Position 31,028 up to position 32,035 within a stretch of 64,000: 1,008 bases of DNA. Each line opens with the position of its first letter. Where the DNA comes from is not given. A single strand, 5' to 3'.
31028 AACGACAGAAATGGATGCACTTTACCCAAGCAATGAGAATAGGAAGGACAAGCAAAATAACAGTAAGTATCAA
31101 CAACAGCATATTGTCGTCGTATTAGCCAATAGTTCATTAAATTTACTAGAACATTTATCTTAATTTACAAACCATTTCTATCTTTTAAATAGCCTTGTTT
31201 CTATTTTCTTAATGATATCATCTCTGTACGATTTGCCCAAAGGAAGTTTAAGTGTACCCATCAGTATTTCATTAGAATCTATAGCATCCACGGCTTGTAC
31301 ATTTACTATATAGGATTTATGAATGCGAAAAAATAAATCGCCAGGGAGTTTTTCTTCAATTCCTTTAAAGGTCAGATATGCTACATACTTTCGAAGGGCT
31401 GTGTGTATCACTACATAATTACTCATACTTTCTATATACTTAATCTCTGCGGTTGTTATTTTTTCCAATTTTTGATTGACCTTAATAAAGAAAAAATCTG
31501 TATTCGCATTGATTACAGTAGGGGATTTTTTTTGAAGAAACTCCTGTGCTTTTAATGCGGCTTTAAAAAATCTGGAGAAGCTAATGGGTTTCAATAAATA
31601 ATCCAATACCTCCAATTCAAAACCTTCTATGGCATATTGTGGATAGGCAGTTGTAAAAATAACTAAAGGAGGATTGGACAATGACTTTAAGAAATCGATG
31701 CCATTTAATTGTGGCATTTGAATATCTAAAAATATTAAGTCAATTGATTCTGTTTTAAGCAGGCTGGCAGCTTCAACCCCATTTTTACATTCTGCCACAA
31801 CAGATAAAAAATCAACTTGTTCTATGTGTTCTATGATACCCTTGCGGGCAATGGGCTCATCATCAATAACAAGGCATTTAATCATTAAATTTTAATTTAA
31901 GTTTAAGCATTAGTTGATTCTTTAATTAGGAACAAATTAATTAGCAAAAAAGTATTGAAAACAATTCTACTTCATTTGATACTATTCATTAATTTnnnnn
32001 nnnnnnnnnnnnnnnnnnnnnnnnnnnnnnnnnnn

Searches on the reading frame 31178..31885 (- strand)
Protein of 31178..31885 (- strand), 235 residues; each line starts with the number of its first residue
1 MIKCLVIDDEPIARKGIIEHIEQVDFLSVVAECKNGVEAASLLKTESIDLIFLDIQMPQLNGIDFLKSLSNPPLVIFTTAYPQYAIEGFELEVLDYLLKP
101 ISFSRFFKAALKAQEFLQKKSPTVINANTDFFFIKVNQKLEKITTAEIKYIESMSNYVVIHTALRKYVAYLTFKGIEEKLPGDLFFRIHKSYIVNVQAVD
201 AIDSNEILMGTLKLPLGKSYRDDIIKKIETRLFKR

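Call 4: search_protein_families(library=pfam, proteins=[window:31178-31885:-])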
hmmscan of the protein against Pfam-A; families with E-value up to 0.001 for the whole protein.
window:31178-31885:- (235 aa): 2 families
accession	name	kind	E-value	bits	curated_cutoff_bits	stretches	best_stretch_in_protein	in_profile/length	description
PF00072.30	Response_reg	-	1.3e-21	77.3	30.2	1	5-109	2-109/111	Response regulator receiver domain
PF04397.21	LytTR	-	1.2e-19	70.7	22.6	1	139-227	2-96/98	LytTr DNA-binding domain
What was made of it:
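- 31178..31885 (-): Response regulator, 235 aa, with REC and LytTR DNA-binding domains. It is the proposed binder of the repeats. Call 4 (PF00072 at 77 bits, PF04397 at 71 bits).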

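Call 14: find_homologous_proteins(query=window:31178-31885:-, max_evalue=1e-30)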
Query window:31178-31885:- (235 aa): 6854 proteins with E <= 1e-30 among 8000 candidates; the best 120 are listed.
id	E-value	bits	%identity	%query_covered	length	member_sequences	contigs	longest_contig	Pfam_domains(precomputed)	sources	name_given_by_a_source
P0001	2.0e-146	503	100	100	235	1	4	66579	PF04397.22,PF00072.31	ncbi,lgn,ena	-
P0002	5.1e-129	447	88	100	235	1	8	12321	PF04397.22,PF00072.31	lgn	-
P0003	2.6e-128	444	86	100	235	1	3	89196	PF04397.22,PF00072.31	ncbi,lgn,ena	-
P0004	3.2e-118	411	77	100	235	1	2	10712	PF04397.22,PF00072.31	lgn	-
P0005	1.0e-98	348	67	100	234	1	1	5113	PF04397.22,PF00072.31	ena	-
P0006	1.2e-98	347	66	100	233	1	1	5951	PF04397.22,PF00072.31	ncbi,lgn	ncbi:LytTR family DNA-binding domain-containing protein [soil metagenome]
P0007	3.9e-98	346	66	100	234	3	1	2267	PF04397.22,PF00072.31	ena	-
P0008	1.1e-97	344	66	100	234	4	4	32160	PF04397.22,PF00072.31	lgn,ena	-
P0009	5.1e-97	342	65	100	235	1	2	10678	PF04397.22,PF00072.31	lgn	-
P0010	7.3e-97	341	63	100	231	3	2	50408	PF04397.22,PF00072.31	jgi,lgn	jgi:DNA-binding LytR/AlgR family response regulator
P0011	1.8e-96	340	66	100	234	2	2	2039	PF04397.22,PF00072.31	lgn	-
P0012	4.0e-96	339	64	100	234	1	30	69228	PF04397.22,PF00072.31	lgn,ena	-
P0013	9.1e-96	338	65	100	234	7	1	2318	PF04397.22,PF00072.31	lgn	-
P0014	1.0e-95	338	65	100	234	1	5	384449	PF04397.22,PF00072.31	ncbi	-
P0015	1.2e-95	338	63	100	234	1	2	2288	PF04397.22,PF00072.31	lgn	-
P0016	2.2e-95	337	64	100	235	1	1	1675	PF04397.22,PF00072.31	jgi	jgi:DNA-binding LytR/AlgR family response regulator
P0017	2.3e-95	337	65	100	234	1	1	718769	PF04397.22,PF00072.31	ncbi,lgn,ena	-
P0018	2.4e-95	336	65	100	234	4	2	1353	PF04397.22,PF00072.31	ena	-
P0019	3.6e-95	336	64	100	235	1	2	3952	PF04397.22,PF00072.31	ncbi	-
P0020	5.1e-95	335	64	100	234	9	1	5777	PF04397.22,PF00072.31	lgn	-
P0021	8.4e-95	335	63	100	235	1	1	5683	PF04397.22,PF00072.31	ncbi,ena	-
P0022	1.2e-94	334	64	100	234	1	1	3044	PF04397.22,PF00072.31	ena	-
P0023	2.6e-94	333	61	100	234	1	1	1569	PF04397.22,PF00072.31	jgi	jgi:DNA-binding LytR/AlgR family response regulator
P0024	3.1e-94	333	63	100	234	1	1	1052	PF04397.22,PF00072.31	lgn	-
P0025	3.9e-94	333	64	100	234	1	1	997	PF04397.22,PF00072.31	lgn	-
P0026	6.3e-94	332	63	100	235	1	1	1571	PF04397.22,PF00072.31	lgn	-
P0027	6.5e-94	332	62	100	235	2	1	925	PF04397.22,PF00072.31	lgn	-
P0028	6.8e-94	332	62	100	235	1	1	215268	PF04397.22,PF00072.31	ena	-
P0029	7.4e-94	332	63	100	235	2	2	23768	PF04397.22,PF00072.31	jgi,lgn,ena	-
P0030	8.0e-94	332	62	100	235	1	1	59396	PF04397.22,PF00072.31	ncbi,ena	-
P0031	1.1e-93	331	63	100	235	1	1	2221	PF04397.22,PF00072.31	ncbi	-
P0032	1.1e-93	331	61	100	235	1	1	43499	PF04397.22,PF00072.31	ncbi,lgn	-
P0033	1.3e-93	331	63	100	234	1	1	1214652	PF04397.22,PF00072.31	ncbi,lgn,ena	-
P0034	1.6e-93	331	63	100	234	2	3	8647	PF04397.22,PF00072.31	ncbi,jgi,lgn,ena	-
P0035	1.8e-93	330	63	100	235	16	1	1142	PF04397.22,PF00072.31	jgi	jgi:DNA-binding LytR/AlgR family response regulator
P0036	1.9e-93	330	62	100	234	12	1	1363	PF04397.22,PF00072.31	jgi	-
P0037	2.5e-93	330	61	100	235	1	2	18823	PF04397.22,PF00072.31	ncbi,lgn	-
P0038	3.2e-93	330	58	100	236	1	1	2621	PF04397.22,PF00072.31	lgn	-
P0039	5.3e-93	329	62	100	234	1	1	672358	PF04397.22,PF00072.31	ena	-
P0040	6.2e-93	329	63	100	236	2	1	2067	PF04397.22,PF00072.31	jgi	jgi:DNA-binding LytR/AlgR family response regulator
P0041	7.9e-93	328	59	100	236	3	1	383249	PF04397.22,PF00072.31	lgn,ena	-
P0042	9.2e-93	328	60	100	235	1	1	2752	PF04397.22,PF00072.31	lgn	-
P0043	1.3e-92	328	62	100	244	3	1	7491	PF04397.22,PF00072.31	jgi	jgi:DNA-binding LytR/AlgR family response regulator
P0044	1.4e-92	327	59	100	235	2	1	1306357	PF04397.22,PF00072.31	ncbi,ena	-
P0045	1.5e-92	327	63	100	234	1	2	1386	PF04397.22,PF00072.31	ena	-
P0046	2.3e-92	327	60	100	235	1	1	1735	PF04397.22,PF00072.31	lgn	-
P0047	3.8e-92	326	62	100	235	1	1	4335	PF04397.22,PF00072.31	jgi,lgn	-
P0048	4.2e-92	326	60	100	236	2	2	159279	PF04397.22,PF00072.31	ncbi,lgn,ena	-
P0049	4.4e-92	326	62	100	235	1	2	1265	PF04397.22,PF00072.31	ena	-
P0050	5.0e-92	326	60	100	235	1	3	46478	PF04397.22,PF00072.31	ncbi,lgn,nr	ncbi:MAG TPA: LytTR family DNA-binding domain-containing protein [Chitinophagaceae bacterium]|nr:Lyt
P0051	5.1e-92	326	61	100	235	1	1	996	PF04397.22,PF00072.31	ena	-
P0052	7.3e-92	325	57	100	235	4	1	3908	PF04397.22,PF00072.31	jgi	jgi:DNA-binding LytR/AlgR family response regulator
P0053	7.6e-92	325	57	100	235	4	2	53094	PF04397.22,PF00072.31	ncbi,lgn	-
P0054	7.8e-92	325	60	100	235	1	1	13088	PF04397.22,PF00072.31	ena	-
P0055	8.6e-92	325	60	100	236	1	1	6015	PF04397.22,PF00072.31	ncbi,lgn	-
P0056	9.1e-92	325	63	100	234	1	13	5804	PF04397.22,PF00072.31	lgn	-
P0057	9.3e-92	325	63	100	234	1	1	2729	PF04397.22,PF00072.31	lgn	-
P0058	1.0e-91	325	61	100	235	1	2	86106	PF04397.22,PF00072.31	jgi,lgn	jgi:DNA-binding LytR/AlgR family response regulator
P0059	1.1e-91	325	60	100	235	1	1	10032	PF04397.22,PF00072.31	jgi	-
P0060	1.2e-91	324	59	100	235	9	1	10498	PF04397.22,PF00072.31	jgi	jgi:DNA-binding LytR/AlgR family response regulator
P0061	1.2e-91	324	59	100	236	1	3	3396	PF04397.22,PF00072.31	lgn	-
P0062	1.3e-91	324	61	100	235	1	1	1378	PF04397.22,PF00072.31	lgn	-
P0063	1.3e-91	324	60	100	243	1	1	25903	PF04397.22,PF00072.31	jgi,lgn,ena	-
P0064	1.3e-91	324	61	100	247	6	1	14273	PF04397.22,PF00072.31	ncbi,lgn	-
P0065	1.6e-91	324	61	100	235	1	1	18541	PF04397.22,PF00072.31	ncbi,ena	-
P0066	1.9e-91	324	60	100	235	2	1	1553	PF04397.22,PF00072.31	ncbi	-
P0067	2.3e-91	323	63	100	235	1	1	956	PF04397.22,PF00072.31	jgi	jgi:DNA-binding LytR/AlgR family response regulator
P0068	2.5e-91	323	61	100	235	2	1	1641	PF04397.22,PF00072.31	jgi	jgi:DNA-binding LytR/AlgR family response regulator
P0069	2.6e-91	323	58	100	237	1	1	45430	PF04397.22,PF00072.31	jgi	jgi:DNA-binding LytR/AlgR family response regulator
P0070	2.8e-91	323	58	100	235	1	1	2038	PF04397.22,PF00072.31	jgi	jgi:DNA-binding LytR/AlgR family response regulator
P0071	3.6e-91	323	57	100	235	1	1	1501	PF04397.22,PF00072.31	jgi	-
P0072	4.1e-91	323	61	100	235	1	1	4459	PF04397.22,PF00072.31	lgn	-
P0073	4.9e-91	322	58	100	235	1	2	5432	PF04397.22,PF00072.31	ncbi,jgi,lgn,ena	jgi:DNA-binding LytR/AlgR family response regulator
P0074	5.4e-91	322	60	100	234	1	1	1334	PF04397.22,PF00072.31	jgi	-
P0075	7.7e-91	322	60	100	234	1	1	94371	PF04397.22,PF00072.31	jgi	-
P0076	8.0e-91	322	60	100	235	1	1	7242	PF04397.22,PF00072.31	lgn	-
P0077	9.7e-91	321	59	100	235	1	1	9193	PF04397.22,PF00072.31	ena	-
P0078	1.3e-90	321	60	100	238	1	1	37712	PF04397.22,PF00072.31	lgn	-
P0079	1.4e-90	321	59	100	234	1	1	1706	PF04397.22,PF00072.31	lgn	-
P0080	1.5e-90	321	59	100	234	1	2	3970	PF04397.22,PF00072.31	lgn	-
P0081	1.6e-90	321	60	100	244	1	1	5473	PF04397.22,PF00072.31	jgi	jgi:DNA-binding LytR/AlgR family response regulator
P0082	1.8e-90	321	60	100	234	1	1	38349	PF04397.22,PF00072.31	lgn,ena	-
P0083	1.9e-90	321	57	100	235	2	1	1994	PF04397.22,PF00072.31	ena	-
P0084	1.9e-90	320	57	100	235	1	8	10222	PF04397.22,PF00072.31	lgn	-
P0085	2.1e-90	320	60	100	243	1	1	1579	PF04397.22,PF00072.31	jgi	jgi:DNA-binding LytR/AlgR family response regulator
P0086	2.4e-90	320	59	100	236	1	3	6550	PF04397.22,PF00072.31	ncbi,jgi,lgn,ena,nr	ncbi:MAG: response regulator transcription factor [Bacteroidetes bacterium]|nr:response regulator tr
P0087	2.9e-90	320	61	100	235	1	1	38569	PF04397.22,PF00072.31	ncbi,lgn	ncbi:MAG: LytTR family DNA-binding domain-containing protein [Ferruginibacter sp.]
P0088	3.7e-90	320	58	100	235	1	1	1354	PF04397.22,PF00072.31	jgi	-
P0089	4.1e-90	319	59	100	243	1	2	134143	PF04397.22,PF00072.31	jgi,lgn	jgi:DNA-binding LytR/AlgR family response regulator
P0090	4.1e-90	319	58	100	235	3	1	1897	PF04397.22,PF00072.31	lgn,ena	-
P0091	4.7e-90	319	59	100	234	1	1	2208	PF04397.22,PF00072.31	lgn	-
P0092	5.0e-90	319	59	100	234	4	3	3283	PF04397.22,PF00072.31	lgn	-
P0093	5.0e-90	319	60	100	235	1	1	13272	PF04397.22,PF00072.31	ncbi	-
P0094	6.0e-90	319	59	100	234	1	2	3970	PF04397.22,PF00072.31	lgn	-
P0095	6.3e-90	319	59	100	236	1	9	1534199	PF04397.22,PF00072.31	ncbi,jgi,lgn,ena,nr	ncbi:MAG: DNA-binding response regulator [Bacteroidetes bacterium 46-16]|nr:MAG: DNA-binding respons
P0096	6.8e-90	319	61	100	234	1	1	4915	PF04397.22,PF00072.31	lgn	-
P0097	6.8e-90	319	60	100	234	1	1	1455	PF04397.22,PF00072.31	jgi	jgi:DNA-binding LytR/AlgR family response regulator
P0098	7.8e-90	318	58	100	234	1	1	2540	PF04397.22,PF00072.31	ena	-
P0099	9.1e-90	318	60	100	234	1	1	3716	PF04397.22,PF00072.31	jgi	jgi:DNA-binding LytR/AlgR family response regulator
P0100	1.4e-89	318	60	100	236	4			PF04397.22,PF00072.31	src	-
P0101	1.4e-89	318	59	100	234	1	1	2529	PF04397.22,PF00072.31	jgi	jgi:DNA-binding LytR/AlgR family response regulator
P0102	1.5e-89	318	58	100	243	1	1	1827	PF04397.22,PF00072.31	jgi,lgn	jgi:DNA-binding LytR/AlgR family response regulator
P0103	1.5e-89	318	59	100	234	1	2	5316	PF04397.22,PF00072.31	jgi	jgi:DNA-binding LytR/AlgR family response regulator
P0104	1.6e-89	318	60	100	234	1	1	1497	PF04397.22,PF00072.31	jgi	jgi:DNA-binding LytR/AlgR family response regulator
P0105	1.6e-89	317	59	100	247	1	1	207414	PF04397.22,PF00072.31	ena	-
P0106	1.6e-89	317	60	100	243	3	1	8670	PF04397.22,PF00072.31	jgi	jgi:DNA-binding LytR/AlgR family response regulator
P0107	1.8e-89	317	59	100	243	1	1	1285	PF04397.22,PF00072.31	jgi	jgi:DNA-binding LytR/AlgR family response regulator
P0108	1.9e-89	317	57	100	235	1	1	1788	PF04397.22,PF00072.31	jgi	jgi:DNA-binding LytR/AlgR family response regulator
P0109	1.9e-89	317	59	100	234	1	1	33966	PF04397.22,PF00072.31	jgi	jgi:DNA-binding LytR/AlgR family response regulator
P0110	2.2e-89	317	60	100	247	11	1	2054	PF04397.22,PF00072.31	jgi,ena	-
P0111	2.6e-89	317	58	100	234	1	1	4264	PF04397.22,PF00072.31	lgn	-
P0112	3.0e-89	317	59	100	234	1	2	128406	PF04397.22,PF00072.31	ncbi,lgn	-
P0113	3.1e-89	317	60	100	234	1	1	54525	PF04397.22,PF00072.31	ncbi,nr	ncbi:MAG: response regulator [Bacteroidales bacterium]|nr:response regulator [Bacteroidales bacteriu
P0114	3.1e-89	317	60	100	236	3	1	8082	PF04397.22,PF00072.31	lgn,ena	-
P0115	3.2e-89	317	58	100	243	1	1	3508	PF04397.22,PF00072.31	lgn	-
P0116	3.5e-89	316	60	100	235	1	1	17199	PF04397.22,PF00072.31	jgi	jgi:DNA-binding LytR/AlgR family response regulator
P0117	3.9e-89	316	60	100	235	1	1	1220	PF04397.22,PF00072.31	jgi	jgi:DNA-binding LytR/AlgR family response regulator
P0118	4.0e-89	316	59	100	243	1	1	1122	PF04397.22,PF00072.31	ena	-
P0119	4.2e-89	316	59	100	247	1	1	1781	PF04397.22,PF00072.31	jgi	-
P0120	4.3e-89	316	60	100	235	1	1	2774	PF04397.22,PF00072.31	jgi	jgi:DNA-binding LytR/AlgR family response regulator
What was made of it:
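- Tried and rejected: The evidence is the T9SS domain, the promoter type, and homologues named Chitinophagaceae or Ferruginibacter (call 14).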

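Call 15: find_encoding_contigs(protein=P0002, flank=6000, max_places=3)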
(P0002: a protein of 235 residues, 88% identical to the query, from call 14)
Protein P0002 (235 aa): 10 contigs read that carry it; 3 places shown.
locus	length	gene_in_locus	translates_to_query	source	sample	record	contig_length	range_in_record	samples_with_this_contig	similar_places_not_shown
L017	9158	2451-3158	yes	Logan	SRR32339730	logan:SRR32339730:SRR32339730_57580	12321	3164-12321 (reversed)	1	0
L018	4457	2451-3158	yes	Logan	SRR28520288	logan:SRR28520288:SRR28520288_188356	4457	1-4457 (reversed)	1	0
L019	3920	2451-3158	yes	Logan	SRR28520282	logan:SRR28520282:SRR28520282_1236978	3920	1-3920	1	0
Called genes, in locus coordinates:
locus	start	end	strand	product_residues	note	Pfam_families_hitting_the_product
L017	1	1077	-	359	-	?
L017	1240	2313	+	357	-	PF06580:His_kinase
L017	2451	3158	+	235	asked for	PF00072:Response_reg, PF04397:LytTR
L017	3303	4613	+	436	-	PF00919:UPF0004, PF04055:Radical_SAM, PF18693:TRAM_2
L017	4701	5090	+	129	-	PF00825:Ribonuclease_P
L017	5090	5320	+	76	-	PF01809:YidD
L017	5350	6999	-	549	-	PF00884:Sulfatase (faint), PF01663:Phosphodiest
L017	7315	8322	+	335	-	PF01368:DHH, PF02272:DHHA1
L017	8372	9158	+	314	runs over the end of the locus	PF00254:FKBP_C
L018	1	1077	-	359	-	?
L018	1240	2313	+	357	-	PF06580:His_kinase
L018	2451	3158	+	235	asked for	PF00072:Response_reg, PF04397:LytTR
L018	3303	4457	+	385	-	?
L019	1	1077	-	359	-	?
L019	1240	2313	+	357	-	PF06580:His_kinase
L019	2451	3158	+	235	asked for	PF00072:Response_reg, PF04397:LytTR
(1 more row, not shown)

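Call 16: find_encoding_contigs(protein=P0004, flank=6000, max_places=3)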
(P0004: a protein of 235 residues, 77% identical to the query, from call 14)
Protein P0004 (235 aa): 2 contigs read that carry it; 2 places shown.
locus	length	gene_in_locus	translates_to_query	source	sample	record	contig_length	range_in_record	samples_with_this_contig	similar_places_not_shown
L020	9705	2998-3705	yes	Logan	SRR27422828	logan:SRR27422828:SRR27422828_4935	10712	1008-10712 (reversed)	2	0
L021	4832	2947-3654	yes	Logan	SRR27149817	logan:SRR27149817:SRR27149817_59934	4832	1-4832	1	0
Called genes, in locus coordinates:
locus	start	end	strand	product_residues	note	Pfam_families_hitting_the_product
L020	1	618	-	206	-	?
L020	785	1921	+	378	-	PF06580:His_kinase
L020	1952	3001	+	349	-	PF06580:His_kinase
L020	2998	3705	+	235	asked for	PF00072:Response_reg, PF04397:LytTR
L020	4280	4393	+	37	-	-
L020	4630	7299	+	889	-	PF13583:Reprolysin_4, PF13688:Reprolysin_5, PF13574:Reprolysin_2, PF13582:Reprolysin_3, PF20009:GEVED, PF18962:Por_Secre_tail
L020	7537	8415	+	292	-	PF02311:AraC_binding, PF07883:Cupin_2 (weak), PF12833:HTH_18, PF00165:HTH_AraC (weak)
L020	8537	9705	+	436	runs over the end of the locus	PF00919:UPF0004, PF04055:Radical_SAM, PF18693:TRAM_2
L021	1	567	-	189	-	?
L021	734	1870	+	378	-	PF06580:His_kinase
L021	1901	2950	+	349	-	PF06580:His_kinase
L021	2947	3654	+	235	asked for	PF00072:Response_reg, PF04397:LytTR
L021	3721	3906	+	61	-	PF02447:GntP_permease (weak)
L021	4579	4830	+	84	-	?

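Call 17: find_encoding_contigs(protein=P0001, flank=6000, max_places=3)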
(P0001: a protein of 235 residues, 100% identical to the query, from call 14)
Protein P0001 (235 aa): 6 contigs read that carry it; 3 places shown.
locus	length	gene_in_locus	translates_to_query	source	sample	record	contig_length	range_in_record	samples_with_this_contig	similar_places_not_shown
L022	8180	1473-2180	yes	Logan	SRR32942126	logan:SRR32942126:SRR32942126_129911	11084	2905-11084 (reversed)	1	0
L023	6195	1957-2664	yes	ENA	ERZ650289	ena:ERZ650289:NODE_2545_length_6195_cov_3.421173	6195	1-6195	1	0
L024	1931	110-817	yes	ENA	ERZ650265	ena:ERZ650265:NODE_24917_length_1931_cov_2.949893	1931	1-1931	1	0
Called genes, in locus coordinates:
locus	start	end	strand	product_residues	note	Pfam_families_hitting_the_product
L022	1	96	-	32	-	?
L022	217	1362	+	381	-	PF06580:His_kinase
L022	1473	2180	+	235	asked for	PF00072:Response_reg, PF04397:LytTR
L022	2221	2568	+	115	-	PF02447:GntP_permease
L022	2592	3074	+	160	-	PF02447:GntP_permease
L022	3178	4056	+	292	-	PF02311:AraC_binding, PF07883:Cupin_2, PF12833:HTH_18, PF00165:HTH_AraC (weak)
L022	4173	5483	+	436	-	PF00919:UPF0004, PF04055:Radical_SAM, PF18693:TRAM_2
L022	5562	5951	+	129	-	PF00825:Ribonuclease_P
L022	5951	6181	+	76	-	PF01809:YidD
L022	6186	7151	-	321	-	PF05982:Sbt_1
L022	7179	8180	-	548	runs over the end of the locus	PF01663:Phosphodiest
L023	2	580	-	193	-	?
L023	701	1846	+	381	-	PF06580:His_kinase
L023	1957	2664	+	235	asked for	PF00072:Response_reg, PF04397:LytTR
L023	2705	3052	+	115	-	PF02447:GntP_permease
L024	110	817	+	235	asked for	PF00072:Response_reg, PF04397:LytTR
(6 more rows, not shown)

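Call 20: find_encoding_contigs(protein=P0008, flank=6000, max_places=2)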
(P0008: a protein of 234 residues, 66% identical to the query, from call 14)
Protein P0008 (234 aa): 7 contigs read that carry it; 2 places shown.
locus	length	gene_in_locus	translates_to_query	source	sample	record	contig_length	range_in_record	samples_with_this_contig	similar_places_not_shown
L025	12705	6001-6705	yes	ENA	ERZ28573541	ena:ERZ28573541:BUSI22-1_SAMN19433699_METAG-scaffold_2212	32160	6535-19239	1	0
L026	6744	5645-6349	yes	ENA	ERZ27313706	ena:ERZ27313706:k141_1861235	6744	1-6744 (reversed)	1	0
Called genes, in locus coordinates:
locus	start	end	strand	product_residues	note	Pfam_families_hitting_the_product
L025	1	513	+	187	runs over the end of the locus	PF14014:DUF4230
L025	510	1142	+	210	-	PF14014:DUF4230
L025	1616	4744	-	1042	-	PF04151:PPC, PF18962:Por_Secre_tail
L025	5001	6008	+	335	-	PF06580:His_kinase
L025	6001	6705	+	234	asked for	PF00072:Response_reg, PF04397:LytTR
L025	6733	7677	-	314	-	PF01112:Asparaginase_2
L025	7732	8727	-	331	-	PF00294:PfkB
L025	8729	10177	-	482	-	PF00324:AA_permease, PF13520:AA_permease_2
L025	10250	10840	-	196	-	PF03938:OmpH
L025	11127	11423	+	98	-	-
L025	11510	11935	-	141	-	-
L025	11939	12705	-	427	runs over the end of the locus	PF17116:T9SS_plug_1st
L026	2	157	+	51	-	?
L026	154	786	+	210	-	PF14014:DUF4230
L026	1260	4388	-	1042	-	PF04151:PPC, PF18962:Por_Secre_tail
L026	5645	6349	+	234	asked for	PF00072:Response_reg, PF04397:LytTR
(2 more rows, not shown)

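Call 21: find_encoding_contigs(protein=P0010, flank=6000, max_places=2)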
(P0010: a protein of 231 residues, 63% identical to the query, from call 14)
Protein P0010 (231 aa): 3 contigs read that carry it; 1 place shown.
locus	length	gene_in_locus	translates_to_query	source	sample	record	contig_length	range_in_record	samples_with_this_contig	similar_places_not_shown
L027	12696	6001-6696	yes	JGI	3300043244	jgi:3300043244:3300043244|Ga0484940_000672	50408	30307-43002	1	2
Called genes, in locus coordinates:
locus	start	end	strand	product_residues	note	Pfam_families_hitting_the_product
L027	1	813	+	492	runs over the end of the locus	PF00587:tRNA-synt_2b, PF03129:HGTP_anticodon, PF09180:ProRS-C_1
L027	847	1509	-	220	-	PF01810:LysE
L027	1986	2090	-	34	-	-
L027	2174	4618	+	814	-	PF13620:CarboxypepD_reg (faint), PF13715:CarbopepD_reg_2, PF07715:Plug (weak), PF00593:TonB_dep_Rec_b-barrel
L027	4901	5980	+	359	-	PF06580:His_kinase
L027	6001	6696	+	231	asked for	PF00072:Response_reg, PF04397:LytTR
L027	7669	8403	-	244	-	PF03932:CutC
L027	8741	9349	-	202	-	PF13532:2OG-FeII_Oxy_2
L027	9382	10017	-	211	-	PF00574:CLP_protease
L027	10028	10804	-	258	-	PF00574:CLP_protease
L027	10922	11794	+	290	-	PF01513:NAD_kinase, PF20143:NAD_kinase_C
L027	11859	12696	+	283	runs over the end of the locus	PF13505:OMP_b-brl, PF19573:DUF6089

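Call 22: find_encoding_contigs(protein=P0017, flank=6000, max_places=2)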
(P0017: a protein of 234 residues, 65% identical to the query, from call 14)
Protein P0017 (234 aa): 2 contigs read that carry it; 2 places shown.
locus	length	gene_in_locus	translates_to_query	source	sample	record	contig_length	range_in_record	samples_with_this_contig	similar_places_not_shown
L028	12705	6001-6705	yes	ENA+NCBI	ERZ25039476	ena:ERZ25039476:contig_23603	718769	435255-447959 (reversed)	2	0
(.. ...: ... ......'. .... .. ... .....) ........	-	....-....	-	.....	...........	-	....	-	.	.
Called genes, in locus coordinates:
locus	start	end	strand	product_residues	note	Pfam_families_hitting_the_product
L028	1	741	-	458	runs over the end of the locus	PF00041:fn3 (faint), PF04151:PPC (faint), PF25059:FN3_DSCAM-DSCAML_C (faint), PF18962:Por_Secre_tail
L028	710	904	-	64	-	-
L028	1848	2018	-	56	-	-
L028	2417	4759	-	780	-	PF13517:FG-GAP_3 (faint), PF04151:PPC (weak), PF00041:fn3 (weak), PF18962:Por_Secre_tail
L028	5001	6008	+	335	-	PF06580:His_kinase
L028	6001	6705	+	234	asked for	PF00072:Response_reg, PF04397:LytTR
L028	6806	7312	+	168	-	PF00011:HSP20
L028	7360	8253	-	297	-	PF00698:Acyl_transf_1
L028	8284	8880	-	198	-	PF01227:GTP_cyclohydroI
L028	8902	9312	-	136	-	PF01242:PTPS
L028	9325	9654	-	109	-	PF01242:PTPS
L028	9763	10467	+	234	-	PF01048:PNP_UDP_1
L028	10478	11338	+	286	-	PF02621:VitK2_biosynth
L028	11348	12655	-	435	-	PF00875:DNA_photolyase, PF03441:FAD_binding_7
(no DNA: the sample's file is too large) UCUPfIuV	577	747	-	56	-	-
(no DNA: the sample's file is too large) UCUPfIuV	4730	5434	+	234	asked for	PF00072:Response_reg, PF04397:LytTR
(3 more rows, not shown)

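Call 29: find_related_loci(query=A2, collection=metagenome_contigs, flank=5000)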
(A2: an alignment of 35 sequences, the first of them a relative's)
Query A2 (235 aa) in metagenome_contigs; peptide patterns used: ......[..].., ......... (x = any residue, [..] = any of these).
600 stretches matched a pattern (row limit reached: there are more); 581 encode a relative of the query (tblastn E <= 1e-3); the best 80 are kept; 80 distinct loci.
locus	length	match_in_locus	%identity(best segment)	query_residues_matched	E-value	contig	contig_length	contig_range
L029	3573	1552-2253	63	1-235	4e-103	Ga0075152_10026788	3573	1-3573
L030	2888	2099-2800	62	1-235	1e-104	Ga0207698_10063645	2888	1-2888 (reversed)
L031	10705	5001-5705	60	1-235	3e-99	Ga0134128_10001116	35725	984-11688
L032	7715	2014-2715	59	1-235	2e-98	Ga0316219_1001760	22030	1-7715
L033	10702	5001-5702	59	1-235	3e-97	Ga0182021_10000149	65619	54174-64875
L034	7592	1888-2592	59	1-235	4e-95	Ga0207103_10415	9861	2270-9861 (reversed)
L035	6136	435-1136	59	1-235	6e-95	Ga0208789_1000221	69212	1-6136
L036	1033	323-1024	55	1-235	6e-103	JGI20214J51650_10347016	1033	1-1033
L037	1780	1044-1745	56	1-235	2e-98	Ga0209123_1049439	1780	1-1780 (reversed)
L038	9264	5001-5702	58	1-235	2e-92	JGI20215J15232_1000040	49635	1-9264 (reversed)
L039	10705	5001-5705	56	1-235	2e-91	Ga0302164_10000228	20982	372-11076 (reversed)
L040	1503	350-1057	55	1-235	5e-93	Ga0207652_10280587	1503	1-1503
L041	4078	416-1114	54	2-235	2e-84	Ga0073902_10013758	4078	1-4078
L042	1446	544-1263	49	1-235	6e-85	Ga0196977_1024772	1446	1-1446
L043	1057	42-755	51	1-235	9e-85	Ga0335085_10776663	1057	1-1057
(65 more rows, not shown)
